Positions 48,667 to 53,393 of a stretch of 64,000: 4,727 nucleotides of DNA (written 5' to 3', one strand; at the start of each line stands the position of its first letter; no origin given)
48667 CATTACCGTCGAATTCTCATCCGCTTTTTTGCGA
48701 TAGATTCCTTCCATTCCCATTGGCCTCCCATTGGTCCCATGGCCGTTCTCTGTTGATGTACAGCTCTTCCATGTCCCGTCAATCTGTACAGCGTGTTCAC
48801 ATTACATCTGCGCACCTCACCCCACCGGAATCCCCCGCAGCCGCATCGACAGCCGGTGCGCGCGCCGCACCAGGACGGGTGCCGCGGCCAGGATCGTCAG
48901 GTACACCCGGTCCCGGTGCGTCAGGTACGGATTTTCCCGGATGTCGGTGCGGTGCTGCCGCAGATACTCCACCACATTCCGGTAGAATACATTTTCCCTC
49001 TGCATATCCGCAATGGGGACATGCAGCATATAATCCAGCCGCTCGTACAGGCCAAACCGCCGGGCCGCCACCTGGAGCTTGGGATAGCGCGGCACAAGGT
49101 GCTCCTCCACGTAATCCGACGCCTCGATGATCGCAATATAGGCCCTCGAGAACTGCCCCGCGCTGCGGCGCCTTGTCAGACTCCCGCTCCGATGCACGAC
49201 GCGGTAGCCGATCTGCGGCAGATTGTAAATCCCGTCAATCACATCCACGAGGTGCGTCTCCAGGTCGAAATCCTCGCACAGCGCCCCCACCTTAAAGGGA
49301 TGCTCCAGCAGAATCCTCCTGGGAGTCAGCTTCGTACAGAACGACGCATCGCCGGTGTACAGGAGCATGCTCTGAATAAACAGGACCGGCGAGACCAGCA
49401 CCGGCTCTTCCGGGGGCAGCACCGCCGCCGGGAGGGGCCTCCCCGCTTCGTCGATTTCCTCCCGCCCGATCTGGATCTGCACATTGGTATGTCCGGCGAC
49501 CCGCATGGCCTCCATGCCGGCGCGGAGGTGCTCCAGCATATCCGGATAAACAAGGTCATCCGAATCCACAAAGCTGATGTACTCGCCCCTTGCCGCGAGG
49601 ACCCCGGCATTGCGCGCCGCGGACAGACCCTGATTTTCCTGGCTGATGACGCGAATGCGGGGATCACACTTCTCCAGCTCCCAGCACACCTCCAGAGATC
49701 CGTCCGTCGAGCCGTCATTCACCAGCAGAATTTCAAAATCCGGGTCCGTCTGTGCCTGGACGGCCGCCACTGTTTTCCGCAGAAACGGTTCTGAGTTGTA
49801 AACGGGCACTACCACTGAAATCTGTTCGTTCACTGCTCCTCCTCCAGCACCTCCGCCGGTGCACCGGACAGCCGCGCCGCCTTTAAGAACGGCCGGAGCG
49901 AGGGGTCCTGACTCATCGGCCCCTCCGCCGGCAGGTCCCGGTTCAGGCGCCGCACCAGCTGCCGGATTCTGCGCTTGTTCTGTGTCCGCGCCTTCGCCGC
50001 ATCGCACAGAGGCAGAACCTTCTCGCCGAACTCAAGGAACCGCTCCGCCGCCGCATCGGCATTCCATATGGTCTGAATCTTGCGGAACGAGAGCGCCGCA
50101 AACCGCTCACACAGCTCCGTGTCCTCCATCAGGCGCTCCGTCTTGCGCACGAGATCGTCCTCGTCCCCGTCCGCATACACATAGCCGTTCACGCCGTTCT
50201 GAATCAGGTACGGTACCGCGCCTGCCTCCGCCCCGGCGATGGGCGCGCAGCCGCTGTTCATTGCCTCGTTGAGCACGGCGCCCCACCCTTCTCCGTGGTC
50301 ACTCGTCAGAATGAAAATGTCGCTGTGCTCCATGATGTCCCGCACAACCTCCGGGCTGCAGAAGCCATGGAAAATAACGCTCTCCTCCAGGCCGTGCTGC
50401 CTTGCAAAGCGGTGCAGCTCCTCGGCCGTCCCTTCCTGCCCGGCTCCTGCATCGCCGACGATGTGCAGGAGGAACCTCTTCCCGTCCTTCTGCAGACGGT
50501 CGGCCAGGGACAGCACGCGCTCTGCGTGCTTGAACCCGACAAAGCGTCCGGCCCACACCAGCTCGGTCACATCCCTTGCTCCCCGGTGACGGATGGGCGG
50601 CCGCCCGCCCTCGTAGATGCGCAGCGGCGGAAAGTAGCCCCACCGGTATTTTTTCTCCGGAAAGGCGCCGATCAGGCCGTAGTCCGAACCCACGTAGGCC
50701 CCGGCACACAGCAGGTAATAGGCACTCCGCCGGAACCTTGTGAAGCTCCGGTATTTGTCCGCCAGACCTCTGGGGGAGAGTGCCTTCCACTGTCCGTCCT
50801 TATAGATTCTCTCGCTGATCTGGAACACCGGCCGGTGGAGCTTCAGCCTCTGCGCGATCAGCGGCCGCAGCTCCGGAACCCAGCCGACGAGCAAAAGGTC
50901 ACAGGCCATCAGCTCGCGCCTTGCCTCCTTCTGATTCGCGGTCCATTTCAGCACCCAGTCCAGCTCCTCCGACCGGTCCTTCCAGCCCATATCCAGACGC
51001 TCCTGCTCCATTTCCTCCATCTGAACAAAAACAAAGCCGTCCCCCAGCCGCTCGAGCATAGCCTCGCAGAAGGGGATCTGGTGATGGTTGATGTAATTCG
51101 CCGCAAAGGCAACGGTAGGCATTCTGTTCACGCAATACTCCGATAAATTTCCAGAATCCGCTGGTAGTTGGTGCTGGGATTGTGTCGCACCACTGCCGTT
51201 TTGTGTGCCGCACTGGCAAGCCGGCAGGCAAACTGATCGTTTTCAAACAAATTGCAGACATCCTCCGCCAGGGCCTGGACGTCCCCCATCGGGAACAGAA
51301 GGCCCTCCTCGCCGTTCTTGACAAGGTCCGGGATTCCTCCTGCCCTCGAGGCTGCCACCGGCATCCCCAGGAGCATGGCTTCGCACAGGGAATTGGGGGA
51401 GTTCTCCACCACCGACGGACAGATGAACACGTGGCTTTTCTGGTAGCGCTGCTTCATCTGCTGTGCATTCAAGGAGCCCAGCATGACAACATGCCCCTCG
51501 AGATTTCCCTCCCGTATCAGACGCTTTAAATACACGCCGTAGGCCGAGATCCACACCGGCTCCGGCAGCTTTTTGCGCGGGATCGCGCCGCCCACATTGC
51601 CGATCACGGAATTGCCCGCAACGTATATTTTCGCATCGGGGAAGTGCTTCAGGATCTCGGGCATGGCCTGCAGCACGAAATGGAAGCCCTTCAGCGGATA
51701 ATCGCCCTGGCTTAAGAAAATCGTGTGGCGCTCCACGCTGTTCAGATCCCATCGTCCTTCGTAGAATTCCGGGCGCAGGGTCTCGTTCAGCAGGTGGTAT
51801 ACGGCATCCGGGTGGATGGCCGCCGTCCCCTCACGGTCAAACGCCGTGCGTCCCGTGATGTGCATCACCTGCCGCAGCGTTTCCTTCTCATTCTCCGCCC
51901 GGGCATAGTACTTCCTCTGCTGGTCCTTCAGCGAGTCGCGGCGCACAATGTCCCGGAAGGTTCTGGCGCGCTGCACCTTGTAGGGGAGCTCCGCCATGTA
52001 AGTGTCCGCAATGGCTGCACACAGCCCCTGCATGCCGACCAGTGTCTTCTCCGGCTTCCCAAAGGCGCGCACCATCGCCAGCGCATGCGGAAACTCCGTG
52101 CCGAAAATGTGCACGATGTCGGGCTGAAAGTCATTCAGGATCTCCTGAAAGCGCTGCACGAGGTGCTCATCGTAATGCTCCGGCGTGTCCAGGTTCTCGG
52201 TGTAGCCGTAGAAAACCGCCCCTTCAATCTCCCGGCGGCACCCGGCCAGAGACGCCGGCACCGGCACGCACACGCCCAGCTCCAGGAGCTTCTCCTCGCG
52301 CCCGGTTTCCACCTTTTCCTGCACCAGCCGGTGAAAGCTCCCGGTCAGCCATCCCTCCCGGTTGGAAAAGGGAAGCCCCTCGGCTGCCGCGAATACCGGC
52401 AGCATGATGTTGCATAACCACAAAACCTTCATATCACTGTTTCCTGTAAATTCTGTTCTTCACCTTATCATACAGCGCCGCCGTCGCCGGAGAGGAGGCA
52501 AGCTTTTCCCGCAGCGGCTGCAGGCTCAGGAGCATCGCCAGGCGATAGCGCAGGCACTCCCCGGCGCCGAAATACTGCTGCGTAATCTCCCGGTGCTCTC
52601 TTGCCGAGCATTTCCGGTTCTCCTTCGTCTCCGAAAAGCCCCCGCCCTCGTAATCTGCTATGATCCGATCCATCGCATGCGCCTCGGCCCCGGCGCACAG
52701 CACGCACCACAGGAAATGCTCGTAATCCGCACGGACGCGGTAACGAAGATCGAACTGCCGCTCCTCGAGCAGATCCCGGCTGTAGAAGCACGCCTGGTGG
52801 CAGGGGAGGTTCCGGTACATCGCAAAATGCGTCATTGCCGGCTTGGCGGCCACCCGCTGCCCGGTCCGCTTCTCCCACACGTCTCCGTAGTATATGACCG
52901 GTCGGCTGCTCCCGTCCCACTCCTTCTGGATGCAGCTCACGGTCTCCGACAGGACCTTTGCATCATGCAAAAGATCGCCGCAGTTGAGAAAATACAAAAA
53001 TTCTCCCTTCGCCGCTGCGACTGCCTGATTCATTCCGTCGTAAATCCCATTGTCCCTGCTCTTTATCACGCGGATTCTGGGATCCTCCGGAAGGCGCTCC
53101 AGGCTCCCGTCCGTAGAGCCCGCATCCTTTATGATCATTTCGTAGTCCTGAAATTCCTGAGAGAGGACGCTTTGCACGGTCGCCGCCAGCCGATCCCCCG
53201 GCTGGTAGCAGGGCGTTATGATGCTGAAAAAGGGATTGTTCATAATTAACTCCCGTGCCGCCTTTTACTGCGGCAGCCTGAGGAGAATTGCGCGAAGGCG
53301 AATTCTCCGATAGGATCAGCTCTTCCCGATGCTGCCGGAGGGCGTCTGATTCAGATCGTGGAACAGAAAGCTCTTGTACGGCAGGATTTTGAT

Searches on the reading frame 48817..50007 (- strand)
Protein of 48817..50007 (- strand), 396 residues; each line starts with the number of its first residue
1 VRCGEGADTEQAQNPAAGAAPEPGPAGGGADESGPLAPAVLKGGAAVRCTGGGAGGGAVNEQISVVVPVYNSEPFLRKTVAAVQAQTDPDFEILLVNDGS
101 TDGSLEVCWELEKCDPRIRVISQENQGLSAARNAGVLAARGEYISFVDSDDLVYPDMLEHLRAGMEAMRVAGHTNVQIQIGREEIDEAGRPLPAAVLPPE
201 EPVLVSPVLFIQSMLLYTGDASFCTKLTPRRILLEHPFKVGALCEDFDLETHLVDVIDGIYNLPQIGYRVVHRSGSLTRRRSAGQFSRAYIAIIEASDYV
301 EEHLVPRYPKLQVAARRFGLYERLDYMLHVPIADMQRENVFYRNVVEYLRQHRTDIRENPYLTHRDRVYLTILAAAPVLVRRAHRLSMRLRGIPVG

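Call 7: search_protein_families(library=ncbifam, proteins=[window:48817-50007:-], max_evalue=0.00001)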
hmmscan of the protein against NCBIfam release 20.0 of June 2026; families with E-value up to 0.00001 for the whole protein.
window:48817-50007:- (396 aa): 19 families
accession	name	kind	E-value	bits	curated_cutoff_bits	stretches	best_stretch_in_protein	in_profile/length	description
NF007482.0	PRK10073.1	equivalog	2e-32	112.5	423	1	61-161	6-106/334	glycosyltransferase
NF047683.1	TeichurnBiosyTuaG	equivalog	7.7e-24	84.7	400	1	60-171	5-117/252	teichuronic acid biosynthesis protein TuaG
NF041875.1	EPS_EpsD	equivalog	4.1e-23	82.3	370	1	63-169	1-109/325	exopolysaccharide biosynthesis glycosyltransferase EpsD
TIGR03937.1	PgaC_IcaA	equivalog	4.3e-19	68.8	422.3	1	61-165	45-150/407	poly-beta-1,6-N-acetyl-D-glucosamine synthase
TIGR03965.1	mycofact_glyco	equivalog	1.4e-16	60.5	280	1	60-171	73-185/467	mycofactocin biosynthesis glycosyltransferase MftF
NF050050.1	ProtGlycPglI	equivalog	9.6e-16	58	500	1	62-161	3-104/306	GalNAc(5)-diNAcBac-PP-undecaprenol beta-1,3-glucosyltransferase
TIGR04283.1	glyco_like_mftF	equivalog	4.4e-14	52.6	182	1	63-179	1-112/221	TIGR04283 family arsenosugar biosynthesis glycosyltransferase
NF053739.1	GlytfEpsEBac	equivalog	9.5e-14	51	450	1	62-283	2-215/265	glycosyltransferase EpsE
TIGR03111.1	glyc2_xrt_Gpos1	hypoth_equivalog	3.7e-12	45.8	363.95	1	62-161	50-152/439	TIGR03111 family XrtG-associated glycosyltransferase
NF038302.1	EPS_HpsE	equivalog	9.2e-12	44.5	300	1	62-162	2-108/307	hormogonium polysaccharide biosynthesis glycosyltransferase HpsE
NF041394.1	GtaseAglG_Halo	equivalog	1.5e-11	44.1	440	1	62-166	2-108/304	glucosyl-dolichyl phosphate glucuronosyltransferase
NF038299.1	EPS_HpsN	equivalog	1.8e-11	43.6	425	1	62-163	2-105/317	hormogonium polysaccharide biosynthesis glycosyltransferase HpsN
NF047588.1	GlcsyltransPgfSStrep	equivalog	2.5e-10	40.1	500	1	62-160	2-105/308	glycosyltransferase PgfS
NF007453.0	PRK10018.1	equivalog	1.3e-09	38.1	382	1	60-161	5-107/280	colanic acid biosynthesis glycosyltransferase WcaA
TIGR04017.1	WcaA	equivalog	4e-09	36.5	495.75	1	61-160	5-105/279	colanic acid biosynthesis glycosyltransferase WcaA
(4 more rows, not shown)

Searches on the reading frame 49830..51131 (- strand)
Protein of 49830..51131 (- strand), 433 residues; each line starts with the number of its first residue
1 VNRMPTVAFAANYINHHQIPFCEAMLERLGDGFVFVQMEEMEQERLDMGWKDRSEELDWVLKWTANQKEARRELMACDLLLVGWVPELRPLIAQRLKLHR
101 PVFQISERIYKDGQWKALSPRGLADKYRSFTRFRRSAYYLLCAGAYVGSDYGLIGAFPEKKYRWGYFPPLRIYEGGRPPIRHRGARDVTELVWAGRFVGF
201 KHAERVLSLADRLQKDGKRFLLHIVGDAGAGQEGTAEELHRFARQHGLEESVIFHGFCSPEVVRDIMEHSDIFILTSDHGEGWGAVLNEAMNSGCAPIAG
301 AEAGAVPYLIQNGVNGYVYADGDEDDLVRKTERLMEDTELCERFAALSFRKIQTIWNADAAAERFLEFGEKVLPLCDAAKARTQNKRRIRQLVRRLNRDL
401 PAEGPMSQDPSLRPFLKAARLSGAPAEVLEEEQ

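Call 7: search_protein_families(library=ncbifam, proteins=[window:49830-51131:-], max_evalue=0.00001)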
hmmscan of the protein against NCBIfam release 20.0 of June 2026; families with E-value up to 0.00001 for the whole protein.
window:49830-51131:- (433 aa): 15 families
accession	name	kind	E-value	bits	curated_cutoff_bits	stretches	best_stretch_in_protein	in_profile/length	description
NF041876.1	EPS_EpsE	equivalog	1.9e-23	83.3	400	1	187-363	213-387/389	exopolysaccharide biosynthesis GT4 family glycosyltransferase EpsE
TIGR03999.1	thiol_BshA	equivalog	1.7e-16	60.1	273.7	1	197-372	208-373/375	N-acetyl-alpha-D-glucosaminyl L-malate synthase BshA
NF007396.0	PRK09922.1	equivalog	3.8e-15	55.6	385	1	187-338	181-327/361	lipopolysaccharide 1,6-galactosyltransferase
NF047880.1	glyco_SdgA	exception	3.7e-13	48.9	800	1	191-355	318-474/488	serine-aspartate repeat adhesin O-glycosyltransferase SdgA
TIGR03088.1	stp2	hypoth_equivalog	4.2e-12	45.8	409.05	1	206-367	216-368/374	TIGR03088 family PEP-CTERM/XrtA system glycosyltransferase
NF038298.1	EPS_HpsO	equivalog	1.6e-10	40.4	575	1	268-372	274-387/388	hormogonium polysaccharide biosynthesis glycosyltransferase HpsO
TIGR03449.1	mycothiol_MshA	equivalog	6.1e-10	38.5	462.5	1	191-360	223-393/406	D-inositol-3-phosphate glycosyltransferase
NF041010.1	glycosy_Agl16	equivalog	9.2e-10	37.9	575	1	237-368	221-347/352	glycosylation protein Agl16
NF046085.1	XrtY_assoc_Gly1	equivalog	2.5e-08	33.2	400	1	228-372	243-384/387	XrtY-associated glycosyltransferase XYAG1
NF047881.1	glyco_SdgB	exception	6.6e-08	31.7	800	1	190-354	323-479/496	serine-aspartate repeat adhesin O-glycosyltransferase SdgB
NF047684.1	TeichurnBiosyTuaC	equivalog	1.2e-07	31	550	1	192-369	223-386/391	teichuronic acid biosynthesis protein TuaC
NF038229.1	Glyco4_Geo_Pelo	equivalog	1.4e-07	30.8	400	1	252-373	220-337/338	GPMC system family 4 glycosyltransferase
NF053787.1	GlcN_PG_synth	equivalog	6.6e-07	28.5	480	1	249-360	241-347/361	N-acetylglucosaminyl phosphatidylglycerol synthase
NF012028.0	PRK15484.1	subfamily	2e-06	27.2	618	1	187-340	192-347/380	lipopolysaccharide N-acetylglucosaminyltransferase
TIGR02149.1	glgA_Coryne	subfamily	3.8e-06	26.3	302.4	1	192-373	208-391/391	glycogen synthase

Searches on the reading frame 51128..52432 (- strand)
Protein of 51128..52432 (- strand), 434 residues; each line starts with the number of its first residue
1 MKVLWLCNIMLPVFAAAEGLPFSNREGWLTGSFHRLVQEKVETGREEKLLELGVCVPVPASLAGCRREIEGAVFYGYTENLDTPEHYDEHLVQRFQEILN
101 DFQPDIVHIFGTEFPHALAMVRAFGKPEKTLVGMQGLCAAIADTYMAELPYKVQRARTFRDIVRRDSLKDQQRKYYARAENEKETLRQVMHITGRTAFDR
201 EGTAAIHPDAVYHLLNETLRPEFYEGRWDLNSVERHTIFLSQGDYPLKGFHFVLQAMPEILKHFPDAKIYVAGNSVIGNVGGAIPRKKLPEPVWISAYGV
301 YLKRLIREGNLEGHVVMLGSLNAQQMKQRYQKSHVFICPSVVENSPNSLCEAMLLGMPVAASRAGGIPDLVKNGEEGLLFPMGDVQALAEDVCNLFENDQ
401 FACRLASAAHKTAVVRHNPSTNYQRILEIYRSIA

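Call 7: search_protein_families(library=ncbifam, proteins=[window:51128-52432:-], max_evalue=0.00001)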
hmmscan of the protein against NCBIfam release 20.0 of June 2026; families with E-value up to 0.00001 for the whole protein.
window:51128-52432:- (434 aa): 22 families
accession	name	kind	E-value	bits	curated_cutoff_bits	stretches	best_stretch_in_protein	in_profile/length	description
NF041876.1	EPS_EpsE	equivalog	5.6e-26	91.7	400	1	247-416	226-379/389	exopolysaccharide biosynthesis GT4 family glycosyltransferase EpsE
TIGR03999.1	thiol_BshA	equivalog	1.1e-18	67.3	273.7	1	303-433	245-373/375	N-acetyl-alpha-D-glucosaminyl L-malate synthase BshA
NF038229.1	Glyco4_Geo_Pelo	equivalog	7.7e-16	58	400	1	306-433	211-336/338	GPMC system family 4 glycosyltransferase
TIGR04063.1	stp3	hypoth_equivalog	2e-14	53.3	442.05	1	302-433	259-395/397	TIGR04063 family PEP-CTERM/XrtA system glycosyltransferase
TIGR03088.1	stp2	hypoth_equivalog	1.5e-13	50.6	409.05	1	323-428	263-368/374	TIGR03088 family PEP-CTERM/XrtA system glycosyltransferase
TIGR02149.1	glgA_Coryne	subfamily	2.2e-13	50.1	302.4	1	320-433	271-390/391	glycogen synthase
NF047684.1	TeichurnBiosyTuaC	equivalog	2e-11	43.4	550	1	303-433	260-389/391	teichuronic acid biosynthesis protein TuaC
TIGR04005.1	wcaL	equivalog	2.1e-11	43.3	537.6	1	300-401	266-375/406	colanic acid biosynthesis glycosyltransferase WcaL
TIGR04348.1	TIGR04348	equivalog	5.8e-10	38.7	300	1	317-414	197-293/310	selenoneine biosynthesis selenosugar synthase SenB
TIGR03449.1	mycothiol_MshA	equivalog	1.1e-09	37.8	462.5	1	246-431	231-401/406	D-inositol-3-phosphate glycosyltransferase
NF038298.1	EPS_HpsO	equivalog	1.4e-08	33.9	575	1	348-433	304-387/388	hormogonium polysaccharide biosynthesis glycosyltransferase HpsO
NF038295.1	EPS_HpsP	equivalog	1.5e-08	34.1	550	1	297-433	252-387/388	hormogonium polysaccharide biosynthesis glycosyltransferase HpsP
TIGR04157.1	glyco_rSAM_CFB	subfamily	2.5e-08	33.4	400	1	299-392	267-360/406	TIGR04157 family glycosyltransferase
NF012028.0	PRK15484.1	subfamily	5.8e-08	32.2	618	1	298-401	244-347/380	lipopolysaccharide N-acetylglucosaminyltransferase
NF050056.1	ProtGlycPglH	equivalog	1.4e-07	30.9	600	1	310-412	232-333/354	GalNAc-alpha-(1->4)-GalNAc-alpha-(1->3)-diNAcBac-PP-undecaprenol alpha-1,4-N-acetyl-D-galactosaminyltransferase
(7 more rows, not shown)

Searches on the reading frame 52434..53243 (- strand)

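Call 7: search_protein_families(library=ncbifam, proteins=[window:52434-53243:-], max_evalue=0.00001)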
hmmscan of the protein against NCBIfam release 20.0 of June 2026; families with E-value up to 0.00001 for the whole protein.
window:52434-53243:- (269 aa): 10 families
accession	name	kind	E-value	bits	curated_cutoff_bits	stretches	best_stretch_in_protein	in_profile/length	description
TIGR04009.1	wcaE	equivalog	1.6e-22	80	369.2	1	6-213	3-210/248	colanic acid biosynthesis glycosyltransferase WcaE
NF047683.1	TeichurnBiosyTuaG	equivalog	1.1e-15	58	400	1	3-145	5-151/252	teichuronic acid biosynthesis protein TuaG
NF007482.0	PRK10073.1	equivalog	1.3e-11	44.2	423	1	4-93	6-99/334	glycosyltransferase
TIGR03937.1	PgaC_IcaA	equivalog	4.2e-11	42.5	422.3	1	3-96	44-141/407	poly-beta-1,6-N-acetyl-D-glucosamine synthase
NF050050.1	ProtGlycPglI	equivalog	6.6e-11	42.1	500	1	4-102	2-105/306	GalNAc(5)-diNAcBac-PP-undecaprenol beta-1,3-glucosyltransferase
TIGR04283.1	glyco_like_mftF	equivalog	5e-10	39.3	182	1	7-105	2-97/221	TIGR04283 family arsenosugar biosynthesis glycosyltransferase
NF007453.0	PRK10018.1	equivalog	3.9e-08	33.3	382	1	2-172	4-170/280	colanic acid biosynthesis glycosyltransferase WcaA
NF053739.1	GlytfEpsEBac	equivalog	5.6e-08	32.1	450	1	5-103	2-105/265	glycosyltransferase EpsE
TIGR04017.1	WcaA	equivalog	8.4e-08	32.1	495.75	1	2-172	3-169/279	colanic acid biosynthesis glycosyltransferase WcaA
NF041875.1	EPS_EpsD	equivalog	1.8e-07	30.9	370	1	7-87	2-87/325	exopolysaccharide biosynthesis glycosyltransferase EpsD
